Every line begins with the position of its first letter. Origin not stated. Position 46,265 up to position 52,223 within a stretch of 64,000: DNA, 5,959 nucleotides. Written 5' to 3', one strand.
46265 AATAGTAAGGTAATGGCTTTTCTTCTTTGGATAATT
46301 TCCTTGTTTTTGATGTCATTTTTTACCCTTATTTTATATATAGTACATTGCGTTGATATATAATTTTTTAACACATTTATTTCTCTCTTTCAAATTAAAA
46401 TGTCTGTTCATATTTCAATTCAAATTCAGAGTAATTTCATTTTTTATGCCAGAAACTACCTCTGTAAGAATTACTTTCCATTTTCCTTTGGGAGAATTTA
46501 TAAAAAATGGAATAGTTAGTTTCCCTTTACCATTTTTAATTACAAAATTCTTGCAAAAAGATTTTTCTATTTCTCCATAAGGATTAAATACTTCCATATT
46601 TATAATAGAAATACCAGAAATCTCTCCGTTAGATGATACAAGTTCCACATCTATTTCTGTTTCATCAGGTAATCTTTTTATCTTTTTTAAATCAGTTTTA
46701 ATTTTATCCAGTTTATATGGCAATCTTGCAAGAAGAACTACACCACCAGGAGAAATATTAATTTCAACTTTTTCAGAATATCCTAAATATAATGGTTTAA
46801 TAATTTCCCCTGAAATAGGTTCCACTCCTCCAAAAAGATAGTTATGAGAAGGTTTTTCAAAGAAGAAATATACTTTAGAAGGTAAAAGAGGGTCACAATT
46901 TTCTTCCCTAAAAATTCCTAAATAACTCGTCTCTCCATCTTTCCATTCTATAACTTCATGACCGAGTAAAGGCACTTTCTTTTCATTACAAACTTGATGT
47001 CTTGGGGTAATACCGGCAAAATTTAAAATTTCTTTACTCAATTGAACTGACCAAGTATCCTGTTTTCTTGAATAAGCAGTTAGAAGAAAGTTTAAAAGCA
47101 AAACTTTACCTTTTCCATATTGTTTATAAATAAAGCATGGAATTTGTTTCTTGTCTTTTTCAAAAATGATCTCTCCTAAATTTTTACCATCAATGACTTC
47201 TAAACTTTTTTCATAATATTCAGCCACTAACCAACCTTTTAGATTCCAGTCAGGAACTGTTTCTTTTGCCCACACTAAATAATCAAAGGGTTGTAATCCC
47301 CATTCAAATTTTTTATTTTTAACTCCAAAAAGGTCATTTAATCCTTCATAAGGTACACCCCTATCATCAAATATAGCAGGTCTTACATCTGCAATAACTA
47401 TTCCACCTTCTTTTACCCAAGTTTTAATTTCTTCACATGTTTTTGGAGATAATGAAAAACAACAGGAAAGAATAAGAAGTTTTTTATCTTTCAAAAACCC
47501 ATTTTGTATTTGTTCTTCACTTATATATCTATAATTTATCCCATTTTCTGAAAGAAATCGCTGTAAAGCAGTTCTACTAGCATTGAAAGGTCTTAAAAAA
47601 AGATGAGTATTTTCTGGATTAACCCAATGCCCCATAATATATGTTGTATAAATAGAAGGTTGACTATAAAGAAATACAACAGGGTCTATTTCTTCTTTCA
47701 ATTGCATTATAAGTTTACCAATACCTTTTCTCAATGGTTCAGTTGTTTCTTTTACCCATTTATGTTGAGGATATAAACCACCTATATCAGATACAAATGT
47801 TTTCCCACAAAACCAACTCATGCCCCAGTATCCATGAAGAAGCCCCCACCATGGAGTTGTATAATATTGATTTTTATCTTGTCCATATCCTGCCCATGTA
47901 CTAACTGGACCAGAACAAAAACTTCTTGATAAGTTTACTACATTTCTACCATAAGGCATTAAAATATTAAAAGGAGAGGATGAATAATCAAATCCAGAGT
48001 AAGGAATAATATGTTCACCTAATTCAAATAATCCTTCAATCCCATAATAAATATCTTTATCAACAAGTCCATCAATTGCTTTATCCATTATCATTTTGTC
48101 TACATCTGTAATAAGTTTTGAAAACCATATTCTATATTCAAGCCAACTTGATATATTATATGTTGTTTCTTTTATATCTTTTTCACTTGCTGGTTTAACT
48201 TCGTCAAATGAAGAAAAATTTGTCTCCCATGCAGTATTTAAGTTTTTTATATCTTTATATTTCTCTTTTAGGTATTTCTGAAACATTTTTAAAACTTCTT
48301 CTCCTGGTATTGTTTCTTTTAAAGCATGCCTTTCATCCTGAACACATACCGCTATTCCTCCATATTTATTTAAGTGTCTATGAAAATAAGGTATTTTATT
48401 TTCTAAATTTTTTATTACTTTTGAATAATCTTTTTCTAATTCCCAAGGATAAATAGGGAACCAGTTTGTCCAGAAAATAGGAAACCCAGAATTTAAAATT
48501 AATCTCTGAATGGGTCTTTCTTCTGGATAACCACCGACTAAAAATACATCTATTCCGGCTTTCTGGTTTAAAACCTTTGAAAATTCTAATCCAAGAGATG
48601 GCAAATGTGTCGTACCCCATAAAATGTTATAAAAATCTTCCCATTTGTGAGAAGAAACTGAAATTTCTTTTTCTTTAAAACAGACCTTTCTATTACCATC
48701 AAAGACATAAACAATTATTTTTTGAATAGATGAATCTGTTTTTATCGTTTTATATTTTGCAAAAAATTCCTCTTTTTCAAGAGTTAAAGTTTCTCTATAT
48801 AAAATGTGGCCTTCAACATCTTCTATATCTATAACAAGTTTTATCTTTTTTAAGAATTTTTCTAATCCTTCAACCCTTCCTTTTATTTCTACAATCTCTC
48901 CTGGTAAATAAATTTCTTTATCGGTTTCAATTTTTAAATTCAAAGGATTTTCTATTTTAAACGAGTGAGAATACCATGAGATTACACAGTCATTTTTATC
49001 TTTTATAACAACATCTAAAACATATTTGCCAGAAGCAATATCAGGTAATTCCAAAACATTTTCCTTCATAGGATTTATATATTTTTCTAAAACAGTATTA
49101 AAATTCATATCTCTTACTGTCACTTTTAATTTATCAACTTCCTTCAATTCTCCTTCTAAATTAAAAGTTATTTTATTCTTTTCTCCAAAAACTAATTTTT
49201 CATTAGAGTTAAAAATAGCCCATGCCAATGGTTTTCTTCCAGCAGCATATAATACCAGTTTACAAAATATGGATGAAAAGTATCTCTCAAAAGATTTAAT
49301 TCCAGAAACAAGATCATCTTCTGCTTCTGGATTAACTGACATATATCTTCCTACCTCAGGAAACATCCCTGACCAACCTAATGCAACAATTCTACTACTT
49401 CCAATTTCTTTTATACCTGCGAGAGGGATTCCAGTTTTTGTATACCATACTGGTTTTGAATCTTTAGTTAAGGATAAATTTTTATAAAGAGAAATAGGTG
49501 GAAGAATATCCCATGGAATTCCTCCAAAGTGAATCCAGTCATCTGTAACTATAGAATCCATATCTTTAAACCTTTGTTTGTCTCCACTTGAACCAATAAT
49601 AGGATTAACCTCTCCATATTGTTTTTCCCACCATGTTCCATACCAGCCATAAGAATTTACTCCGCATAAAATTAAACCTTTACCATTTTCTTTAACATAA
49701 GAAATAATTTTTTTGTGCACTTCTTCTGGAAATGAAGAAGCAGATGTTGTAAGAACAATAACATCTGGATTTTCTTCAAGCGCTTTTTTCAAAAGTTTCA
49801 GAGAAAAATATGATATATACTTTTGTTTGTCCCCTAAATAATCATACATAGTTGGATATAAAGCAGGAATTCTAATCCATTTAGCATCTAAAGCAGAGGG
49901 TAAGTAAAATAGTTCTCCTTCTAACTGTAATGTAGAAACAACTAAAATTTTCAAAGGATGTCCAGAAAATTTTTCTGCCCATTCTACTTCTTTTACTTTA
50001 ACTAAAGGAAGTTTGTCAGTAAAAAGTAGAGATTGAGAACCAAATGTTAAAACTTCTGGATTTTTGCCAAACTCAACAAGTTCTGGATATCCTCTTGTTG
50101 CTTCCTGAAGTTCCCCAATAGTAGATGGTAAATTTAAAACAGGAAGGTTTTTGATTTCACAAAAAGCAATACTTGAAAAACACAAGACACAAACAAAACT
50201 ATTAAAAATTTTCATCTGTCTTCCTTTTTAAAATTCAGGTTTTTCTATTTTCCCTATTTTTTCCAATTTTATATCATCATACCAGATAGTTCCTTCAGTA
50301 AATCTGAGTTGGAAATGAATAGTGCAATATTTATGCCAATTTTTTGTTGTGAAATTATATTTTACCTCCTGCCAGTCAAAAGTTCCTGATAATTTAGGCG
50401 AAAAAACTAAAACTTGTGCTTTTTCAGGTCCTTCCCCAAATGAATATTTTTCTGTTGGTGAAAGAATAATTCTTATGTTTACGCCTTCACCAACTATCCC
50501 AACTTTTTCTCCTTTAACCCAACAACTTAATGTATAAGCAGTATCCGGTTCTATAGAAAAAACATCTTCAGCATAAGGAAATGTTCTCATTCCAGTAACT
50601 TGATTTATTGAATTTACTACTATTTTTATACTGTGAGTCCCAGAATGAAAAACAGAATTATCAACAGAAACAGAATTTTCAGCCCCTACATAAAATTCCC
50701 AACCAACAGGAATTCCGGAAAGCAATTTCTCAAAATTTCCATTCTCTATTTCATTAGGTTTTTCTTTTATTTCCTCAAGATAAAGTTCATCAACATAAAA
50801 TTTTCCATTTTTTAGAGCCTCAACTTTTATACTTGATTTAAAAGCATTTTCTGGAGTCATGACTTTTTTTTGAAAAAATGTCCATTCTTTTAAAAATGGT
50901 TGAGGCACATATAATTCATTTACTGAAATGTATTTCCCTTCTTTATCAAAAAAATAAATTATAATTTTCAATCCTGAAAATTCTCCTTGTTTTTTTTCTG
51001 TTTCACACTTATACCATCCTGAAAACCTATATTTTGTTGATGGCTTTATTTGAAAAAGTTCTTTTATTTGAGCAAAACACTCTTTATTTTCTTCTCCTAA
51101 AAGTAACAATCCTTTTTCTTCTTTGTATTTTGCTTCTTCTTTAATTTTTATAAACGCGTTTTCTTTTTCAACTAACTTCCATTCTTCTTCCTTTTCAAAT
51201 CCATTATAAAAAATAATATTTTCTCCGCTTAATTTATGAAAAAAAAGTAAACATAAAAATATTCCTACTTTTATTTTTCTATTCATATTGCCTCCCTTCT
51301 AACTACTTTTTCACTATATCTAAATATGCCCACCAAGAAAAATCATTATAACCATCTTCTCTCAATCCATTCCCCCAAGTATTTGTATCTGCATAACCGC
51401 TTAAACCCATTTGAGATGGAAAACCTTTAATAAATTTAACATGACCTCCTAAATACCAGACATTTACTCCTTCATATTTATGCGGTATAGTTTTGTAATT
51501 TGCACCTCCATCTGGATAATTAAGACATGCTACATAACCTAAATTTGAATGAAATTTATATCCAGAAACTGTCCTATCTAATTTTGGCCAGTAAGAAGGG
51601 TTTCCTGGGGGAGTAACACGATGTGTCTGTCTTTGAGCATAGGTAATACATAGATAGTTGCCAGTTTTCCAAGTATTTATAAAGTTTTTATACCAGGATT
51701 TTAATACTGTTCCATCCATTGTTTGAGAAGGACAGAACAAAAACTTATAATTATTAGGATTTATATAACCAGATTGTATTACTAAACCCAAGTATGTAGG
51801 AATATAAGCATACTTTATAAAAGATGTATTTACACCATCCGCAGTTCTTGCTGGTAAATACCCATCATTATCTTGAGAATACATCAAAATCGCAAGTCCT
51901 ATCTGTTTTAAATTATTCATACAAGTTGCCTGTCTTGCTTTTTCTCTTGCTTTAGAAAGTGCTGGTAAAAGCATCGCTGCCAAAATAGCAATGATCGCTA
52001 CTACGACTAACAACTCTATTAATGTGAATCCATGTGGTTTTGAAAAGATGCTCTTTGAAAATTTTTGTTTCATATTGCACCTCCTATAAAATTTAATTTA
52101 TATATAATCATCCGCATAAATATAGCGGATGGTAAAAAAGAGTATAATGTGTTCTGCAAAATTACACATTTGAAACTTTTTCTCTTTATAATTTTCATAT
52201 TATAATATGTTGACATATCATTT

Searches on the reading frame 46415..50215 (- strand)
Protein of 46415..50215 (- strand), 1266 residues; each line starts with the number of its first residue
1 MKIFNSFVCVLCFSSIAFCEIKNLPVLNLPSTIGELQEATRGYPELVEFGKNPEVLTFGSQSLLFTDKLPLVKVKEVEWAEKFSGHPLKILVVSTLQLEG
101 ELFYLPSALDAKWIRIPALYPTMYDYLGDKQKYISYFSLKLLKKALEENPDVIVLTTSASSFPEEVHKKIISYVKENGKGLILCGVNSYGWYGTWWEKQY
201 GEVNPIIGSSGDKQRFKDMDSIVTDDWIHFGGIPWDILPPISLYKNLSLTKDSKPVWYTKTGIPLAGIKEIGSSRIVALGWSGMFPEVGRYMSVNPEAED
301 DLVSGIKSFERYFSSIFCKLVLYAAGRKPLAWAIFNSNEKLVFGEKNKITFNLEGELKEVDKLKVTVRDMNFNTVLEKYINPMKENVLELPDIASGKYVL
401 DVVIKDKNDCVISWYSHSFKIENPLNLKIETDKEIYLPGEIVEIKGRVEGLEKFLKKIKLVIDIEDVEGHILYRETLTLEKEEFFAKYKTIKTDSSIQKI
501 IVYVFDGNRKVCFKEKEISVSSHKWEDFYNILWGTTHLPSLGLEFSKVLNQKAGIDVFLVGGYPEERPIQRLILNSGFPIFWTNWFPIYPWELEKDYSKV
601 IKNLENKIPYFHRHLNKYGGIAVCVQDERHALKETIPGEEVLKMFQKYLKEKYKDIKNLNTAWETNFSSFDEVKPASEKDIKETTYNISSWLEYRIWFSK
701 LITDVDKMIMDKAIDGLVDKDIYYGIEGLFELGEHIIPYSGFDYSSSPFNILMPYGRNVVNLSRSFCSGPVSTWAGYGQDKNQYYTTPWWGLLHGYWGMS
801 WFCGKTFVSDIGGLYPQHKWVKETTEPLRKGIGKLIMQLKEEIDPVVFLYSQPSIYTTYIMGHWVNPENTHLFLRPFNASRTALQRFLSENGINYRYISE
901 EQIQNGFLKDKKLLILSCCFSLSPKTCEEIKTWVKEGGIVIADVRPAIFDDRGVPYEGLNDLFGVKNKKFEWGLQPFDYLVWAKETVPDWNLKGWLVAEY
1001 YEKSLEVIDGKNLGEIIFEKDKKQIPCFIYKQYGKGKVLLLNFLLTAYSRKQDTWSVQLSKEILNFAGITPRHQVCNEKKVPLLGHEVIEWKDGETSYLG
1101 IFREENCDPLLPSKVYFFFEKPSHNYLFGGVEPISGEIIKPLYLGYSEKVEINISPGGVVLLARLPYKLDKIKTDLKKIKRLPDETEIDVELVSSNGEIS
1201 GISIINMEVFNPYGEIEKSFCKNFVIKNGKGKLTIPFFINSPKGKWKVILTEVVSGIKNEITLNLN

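Call 9: search_protein_families(library=pfam, proteins=[window:46415-50215:-], max_evalue=0.0001)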
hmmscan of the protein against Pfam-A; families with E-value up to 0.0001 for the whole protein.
window:46415-50215:- (1266 aa): 1 family
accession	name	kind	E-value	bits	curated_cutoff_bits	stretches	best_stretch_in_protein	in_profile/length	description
PF02449.21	Glyco_hydro_42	-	8.1e-08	32.4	21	1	612-704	121-215/376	Beta-galactosidase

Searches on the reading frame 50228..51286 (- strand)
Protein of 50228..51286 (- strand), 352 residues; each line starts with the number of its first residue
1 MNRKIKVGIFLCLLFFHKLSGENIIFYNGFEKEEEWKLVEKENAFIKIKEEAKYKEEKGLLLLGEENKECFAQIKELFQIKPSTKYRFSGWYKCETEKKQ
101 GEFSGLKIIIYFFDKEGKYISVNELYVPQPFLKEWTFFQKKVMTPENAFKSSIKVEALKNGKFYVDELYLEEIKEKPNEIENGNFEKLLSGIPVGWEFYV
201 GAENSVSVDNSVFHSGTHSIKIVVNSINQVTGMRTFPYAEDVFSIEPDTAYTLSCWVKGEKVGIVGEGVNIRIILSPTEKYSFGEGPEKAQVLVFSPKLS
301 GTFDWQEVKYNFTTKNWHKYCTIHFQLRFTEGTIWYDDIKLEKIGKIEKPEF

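Call 8: search_protein_families(library=pfam, proteins=[window:50228-51286:-], max_evalue=0.0001)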
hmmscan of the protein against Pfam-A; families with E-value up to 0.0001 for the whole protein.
window:50228-51286:- (352 aa): 1 family
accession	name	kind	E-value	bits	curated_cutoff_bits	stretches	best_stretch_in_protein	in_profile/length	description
PF02018.23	CBM_4_9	-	5.6e-10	40.2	25.9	0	180-327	4-131/136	Carbohydrate binding domain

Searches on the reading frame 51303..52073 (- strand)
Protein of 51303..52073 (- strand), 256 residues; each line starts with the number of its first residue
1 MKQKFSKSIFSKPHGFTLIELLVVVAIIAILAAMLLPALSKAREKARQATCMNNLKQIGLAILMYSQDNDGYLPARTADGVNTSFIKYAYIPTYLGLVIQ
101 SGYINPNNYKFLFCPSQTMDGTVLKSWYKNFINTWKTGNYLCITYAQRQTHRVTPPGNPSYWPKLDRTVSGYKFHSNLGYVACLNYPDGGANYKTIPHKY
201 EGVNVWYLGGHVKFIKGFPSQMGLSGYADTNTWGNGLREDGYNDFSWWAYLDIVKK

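Call 8: search_protein_families(library=pfam, proteins=[window:51303-52073:-], max_evalue=0.0001)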
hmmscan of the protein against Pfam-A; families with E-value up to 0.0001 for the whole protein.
window:51303-52073:- (256 aa): 2 families
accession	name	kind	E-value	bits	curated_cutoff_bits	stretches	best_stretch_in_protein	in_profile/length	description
PF07596.16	SBP_bac_10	-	4.3e-10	40.5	23.3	1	41-76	2-36/268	Protein of unknown function (DUF1559)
PF07963.17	N_methyl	-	3.4e-09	36.3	21.2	1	12-36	3-27/27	Prokaryotic N-terminal methylation motif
